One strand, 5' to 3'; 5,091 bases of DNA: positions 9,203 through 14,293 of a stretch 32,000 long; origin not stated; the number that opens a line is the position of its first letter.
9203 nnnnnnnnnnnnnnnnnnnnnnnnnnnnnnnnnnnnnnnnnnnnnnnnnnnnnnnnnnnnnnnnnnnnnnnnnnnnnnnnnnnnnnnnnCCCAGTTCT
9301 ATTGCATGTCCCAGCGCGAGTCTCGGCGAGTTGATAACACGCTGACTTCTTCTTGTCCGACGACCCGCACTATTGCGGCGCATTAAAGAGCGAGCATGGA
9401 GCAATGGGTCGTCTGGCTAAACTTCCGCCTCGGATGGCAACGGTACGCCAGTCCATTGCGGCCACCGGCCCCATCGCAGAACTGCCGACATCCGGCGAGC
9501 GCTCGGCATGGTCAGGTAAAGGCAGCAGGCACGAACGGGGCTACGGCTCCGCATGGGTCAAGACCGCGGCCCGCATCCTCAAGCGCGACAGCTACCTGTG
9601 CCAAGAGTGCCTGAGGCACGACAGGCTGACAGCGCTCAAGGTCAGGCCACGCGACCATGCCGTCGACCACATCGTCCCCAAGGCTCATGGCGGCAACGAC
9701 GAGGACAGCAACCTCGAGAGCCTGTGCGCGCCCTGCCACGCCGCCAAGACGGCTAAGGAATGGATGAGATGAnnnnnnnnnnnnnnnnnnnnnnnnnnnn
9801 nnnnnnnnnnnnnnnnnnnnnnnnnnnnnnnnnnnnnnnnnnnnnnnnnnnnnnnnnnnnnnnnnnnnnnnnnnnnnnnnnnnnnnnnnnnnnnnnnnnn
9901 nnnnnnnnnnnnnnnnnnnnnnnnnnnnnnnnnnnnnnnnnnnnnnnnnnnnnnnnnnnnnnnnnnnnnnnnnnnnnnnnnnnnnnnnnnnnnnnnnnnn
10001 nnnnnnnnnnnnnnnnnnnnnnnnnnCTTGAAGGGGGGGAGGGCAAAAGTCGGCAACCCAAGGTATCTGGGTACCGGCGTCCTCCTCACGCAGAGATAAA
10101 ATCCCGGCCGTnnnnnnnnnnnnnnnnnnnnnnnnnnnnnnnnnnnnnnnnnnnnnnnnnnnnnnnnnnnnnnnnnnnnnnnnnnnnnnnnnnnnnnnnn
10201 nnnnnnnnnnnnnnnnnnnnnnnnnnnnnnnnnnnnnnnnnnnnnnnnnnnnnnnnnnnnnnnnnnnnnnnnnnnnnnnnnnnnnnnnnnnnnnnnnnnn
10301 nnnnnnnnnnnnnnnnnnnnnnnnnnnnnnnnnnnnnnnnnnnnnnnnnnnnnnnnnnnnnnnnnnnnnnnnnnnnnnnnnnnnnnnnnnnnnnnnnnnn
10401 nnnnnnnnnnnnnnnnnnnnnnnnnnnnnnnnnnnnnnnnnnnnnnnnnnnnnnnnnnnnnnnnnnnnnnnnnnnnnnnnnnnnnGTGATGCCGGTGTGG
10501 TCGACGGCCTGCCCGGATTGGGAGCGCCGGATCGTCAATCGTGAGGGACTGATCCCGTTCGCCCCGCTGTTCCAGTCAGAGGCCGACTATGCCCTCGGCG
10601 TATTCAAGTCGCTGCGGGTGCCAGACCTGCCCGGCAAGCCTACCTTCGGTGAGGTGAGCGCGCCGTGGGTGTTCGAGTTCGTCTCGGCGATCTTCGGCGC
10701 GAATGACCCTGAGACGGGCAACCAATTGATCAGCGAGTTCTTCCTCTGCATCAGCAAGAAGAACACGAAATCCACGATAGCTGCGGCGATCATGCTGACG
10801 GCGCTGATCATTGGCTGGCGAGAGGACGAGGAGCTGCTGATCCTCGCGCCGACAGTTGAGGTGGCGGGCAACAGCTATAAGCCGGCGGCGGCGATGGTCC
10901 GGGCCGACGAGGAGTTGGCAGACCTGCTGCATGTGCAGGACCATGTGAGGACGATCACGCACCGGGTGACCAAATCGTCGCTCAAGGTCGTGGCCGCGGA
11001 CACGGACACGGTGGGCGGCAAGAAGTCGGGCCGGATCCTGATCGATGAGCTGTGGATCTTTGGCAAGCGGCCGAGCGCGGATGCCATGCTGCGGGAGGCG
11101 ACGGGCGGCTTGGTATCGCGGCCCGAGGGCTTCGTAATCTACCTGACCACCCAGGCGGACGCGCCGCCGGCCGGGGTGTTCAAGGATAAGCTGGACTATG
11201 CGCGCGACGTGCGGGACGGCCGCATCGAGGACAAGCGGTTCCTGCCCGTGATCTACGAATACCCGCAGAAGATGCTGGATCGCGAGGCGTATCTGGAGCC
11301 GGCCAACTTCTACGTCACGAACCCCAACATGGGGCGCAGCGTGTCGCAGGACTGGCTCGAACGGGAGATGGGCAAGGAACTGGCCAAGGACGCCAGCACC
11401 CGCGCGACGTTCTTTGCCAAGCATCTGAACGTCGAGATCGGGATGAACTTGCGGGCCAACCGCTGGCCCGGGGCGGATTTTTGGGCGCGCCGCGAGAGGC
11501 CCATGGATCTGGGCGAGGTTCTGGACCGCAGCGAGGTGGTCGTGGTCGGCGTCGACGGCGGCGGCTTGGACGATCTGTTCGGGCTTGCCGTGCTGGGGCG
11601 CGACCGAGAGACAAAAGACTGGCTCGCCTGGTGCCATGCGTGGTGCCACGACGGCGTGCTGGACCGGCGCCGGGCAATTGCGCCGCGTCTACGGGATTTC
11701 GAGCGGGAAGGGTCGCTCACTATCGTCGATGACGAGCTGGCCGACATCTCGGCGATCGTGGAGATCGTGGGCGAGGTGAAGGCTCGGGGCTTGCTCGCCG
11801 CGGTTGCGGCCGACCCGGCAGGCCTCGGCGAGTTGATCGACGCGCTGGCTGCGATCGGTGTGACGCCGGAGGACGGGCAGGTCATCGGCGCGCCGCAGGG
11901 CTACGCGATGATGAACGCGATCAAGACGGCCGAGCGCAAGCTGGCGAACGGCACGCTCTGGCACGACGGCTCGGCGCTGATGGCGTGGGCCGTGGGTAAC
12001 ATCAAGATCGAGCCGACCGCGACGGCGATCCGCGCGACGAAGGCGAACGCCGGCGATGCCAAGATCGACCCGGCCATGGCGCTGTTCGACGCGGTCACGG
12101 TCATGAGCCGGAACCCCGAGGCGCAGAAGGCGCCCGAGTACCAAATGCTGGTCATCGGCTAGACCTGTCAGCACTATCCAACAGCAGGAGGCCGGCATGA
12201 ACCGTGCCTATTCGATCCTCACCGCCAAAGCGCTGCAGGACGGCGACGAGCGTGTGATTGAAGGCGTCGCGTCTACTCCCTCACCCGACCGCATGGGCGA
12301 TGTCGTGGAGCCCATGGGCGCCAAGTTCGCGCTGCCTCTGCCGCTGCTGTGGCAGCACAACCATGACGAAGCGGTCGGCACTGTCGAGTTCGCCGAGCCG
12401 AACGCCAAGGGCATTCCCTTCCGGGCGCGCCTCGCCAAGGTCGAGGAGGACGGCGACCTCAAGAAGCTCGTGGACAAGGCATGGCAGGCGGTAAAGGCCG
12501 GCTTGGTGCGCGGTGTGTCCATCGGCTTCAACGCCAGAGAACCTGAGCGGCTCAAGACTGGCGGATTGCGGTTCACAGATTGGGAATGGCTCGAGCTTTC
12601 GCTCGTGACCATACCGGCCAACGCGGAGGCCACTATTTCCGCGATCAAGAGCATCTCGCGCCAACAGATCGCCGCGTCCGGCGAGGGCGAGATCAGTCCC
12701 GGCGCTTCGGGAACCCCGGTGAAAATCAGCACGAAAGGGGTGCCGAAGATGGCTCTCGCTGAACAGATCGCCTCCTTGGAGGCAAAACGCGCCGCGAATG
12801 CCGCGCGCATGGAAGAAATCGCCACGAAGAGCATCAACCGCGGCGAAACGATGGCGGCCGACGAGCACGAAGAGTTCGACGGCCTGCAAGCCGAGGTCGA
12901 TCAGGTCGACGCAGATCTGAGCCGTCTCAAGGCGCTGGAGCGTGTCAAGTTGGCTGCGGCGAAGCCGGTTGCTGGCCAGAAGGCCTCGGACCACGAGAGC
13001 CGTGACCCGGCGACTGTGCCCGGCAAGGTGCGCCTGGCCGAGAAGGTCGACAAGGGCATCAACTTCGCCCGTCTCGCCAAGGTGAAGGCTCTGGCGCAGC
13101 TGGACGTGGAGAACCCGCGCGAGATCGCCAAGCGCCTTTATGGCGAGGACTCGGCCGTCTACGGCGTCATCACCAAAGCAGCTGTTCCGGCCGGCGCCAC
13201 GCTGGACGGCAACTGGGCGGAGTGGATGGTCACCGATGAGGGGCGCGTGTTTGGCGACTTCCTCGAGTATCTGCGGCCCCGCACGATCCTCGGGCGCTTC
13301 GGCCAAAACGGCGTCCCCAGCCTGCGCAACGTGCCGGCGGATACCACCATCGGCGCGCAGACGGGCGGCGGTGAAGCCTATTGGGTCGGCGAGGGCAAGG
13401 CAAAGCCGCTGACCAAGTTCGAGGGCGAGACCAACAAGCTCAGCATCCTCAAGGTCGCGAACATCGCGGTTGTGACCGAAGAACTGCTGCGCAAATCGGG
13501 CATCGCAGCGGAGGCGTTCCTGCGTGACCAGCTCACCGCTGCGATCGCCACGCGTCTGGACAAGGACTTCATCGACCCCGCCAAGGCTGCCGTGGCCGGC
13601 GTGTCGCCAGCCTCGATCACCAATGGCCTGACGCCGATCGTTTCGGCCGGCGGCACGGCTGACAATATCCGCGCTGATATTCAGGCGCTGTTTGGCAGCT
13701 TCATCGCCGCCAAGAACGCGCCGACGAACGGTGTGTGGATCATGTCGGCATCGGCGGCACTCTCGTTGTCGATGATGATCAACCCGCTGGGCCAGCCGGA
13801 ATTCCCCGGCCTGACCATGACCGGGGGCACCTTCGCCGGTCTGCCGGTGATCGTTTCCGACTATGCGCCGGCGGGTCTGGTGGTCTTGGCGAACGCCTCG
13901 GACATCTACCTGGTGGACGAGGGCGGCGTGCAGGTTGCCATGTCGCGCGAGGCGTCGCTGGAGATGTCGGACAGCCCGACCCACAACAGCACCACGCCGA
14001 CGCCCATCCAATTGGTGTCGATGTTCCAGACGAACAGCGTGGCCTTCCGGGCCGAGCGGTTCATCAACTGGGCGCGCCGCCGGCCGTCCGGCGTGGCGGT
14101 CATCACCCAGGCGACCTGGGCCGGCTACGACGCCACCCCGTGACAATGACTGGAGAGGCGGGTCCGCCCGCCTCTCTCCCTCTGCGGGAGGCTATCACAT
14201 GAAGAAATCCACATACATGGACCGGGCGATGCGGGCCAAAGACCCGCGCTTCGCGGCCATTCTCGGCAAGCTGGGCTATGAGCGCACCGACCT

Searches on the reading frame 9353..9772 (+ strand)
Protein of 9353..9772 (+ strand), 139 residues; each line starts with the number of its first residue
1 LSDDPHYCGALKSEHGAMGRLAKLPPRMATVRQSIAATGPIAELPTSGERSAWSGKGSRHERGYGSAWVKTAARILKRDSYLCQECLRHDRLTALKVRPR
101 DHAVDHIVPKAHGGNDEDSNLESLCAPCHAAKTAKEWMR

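Call 101: search_protein_families(library=pfam, proteins=[window:9353-9772:+], max_evalue=0.001)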
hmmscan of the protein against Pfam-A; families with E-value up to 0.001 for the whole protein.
window:9353-9772:+ (139 aa): 2 families
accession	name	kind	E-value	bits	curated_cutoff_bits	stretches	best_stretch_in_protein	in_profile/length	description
PF01844.29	HNH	-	1.3e-13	51.3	21.4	1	83-134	1-46/47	HNH endonuclease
PF14279.12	HNH_5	-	1.7e-06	28.3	27.5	1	104-134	15-45/56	HNH endonuclease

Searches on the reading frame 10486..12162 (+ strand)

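Call 41: search_protein_families(library=phrogs, proteins=[window:10486-12162:+], max_evalue=0.00001)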
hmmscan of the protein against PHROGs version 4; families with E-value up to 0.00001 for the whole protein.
window:10486-12162:+ (558 aa): 7 families
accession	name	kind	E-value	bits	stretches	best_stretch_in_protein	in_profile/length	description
phrog_9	-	head and packaging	2.1e-120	404.9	1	30-550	182-673/812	terminase large subunit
phrog_7622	-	head and packaging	1.5e-80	271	1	1-221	1-220/224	terminase large subunit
phrog_2699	-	head and packaging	1.4e-66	225.6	1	236-548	2-301/315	terminase large subunit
phrog_35587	-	head and packaging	1.1e-65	222.1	1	168-358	1-191/191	terminase large subunit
phrog_11206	-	unknown function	4.9e-28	98.4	1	1-99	1-98/101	-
phrog_7331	-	head and packaging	1e-13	51.9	1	465-549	16-101/113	terminase large subunit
phrog_4914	-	head and packaging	8.6e-12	46.1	1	59-179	82-208/213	terminase large subunit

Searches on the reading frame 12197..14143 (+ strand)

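Call 41: search_protein_families(library=phrogs, proteins=[window:12197-14143:+], max_evalue=0.00001)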
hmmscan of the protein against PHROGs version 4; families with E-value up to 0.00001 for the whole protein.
window:12197-14143:+ (648 aa): 11 families
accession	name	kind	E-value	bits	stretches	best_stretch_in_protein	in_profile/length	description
phrog_617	-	head and packaging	1.8e-165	553.3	1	2-641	10-626/626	major head protein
phrog_6538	-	unknown function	3.4e-68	230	1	451-640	2-186/193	-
phrog_10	-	head and packaging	2.9e-53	182.9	1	181-644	258-641/752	major head protein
phrog_26508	-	unknown function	2.8e-51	174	1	504-641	2-138/144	-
phrog_80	-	head and packaging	1.2e-37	131.4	1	11-258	227-434/607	head maturation protease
phrog_13361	-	unknown function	6.7e-26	91.8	1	2-119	4-121/132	-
phrog_30146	-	unknown function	8.1e-20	71.6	1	2-63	4-64/79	-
phrog_4523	-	head and packaging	9.5e-13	48.7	1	48-297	72-310/644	major head and protease protein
phrog_2263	-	head and packaging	4.2e-11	43.5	1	50-177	77-201/551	major head protein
phrog_544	-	head and packaging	4.7e-07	30.5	1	391-490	57-156/282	major head protein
phrog_3244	-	head and packaging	7.9e-07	30.1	1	16-165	30-196/326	head maturation protease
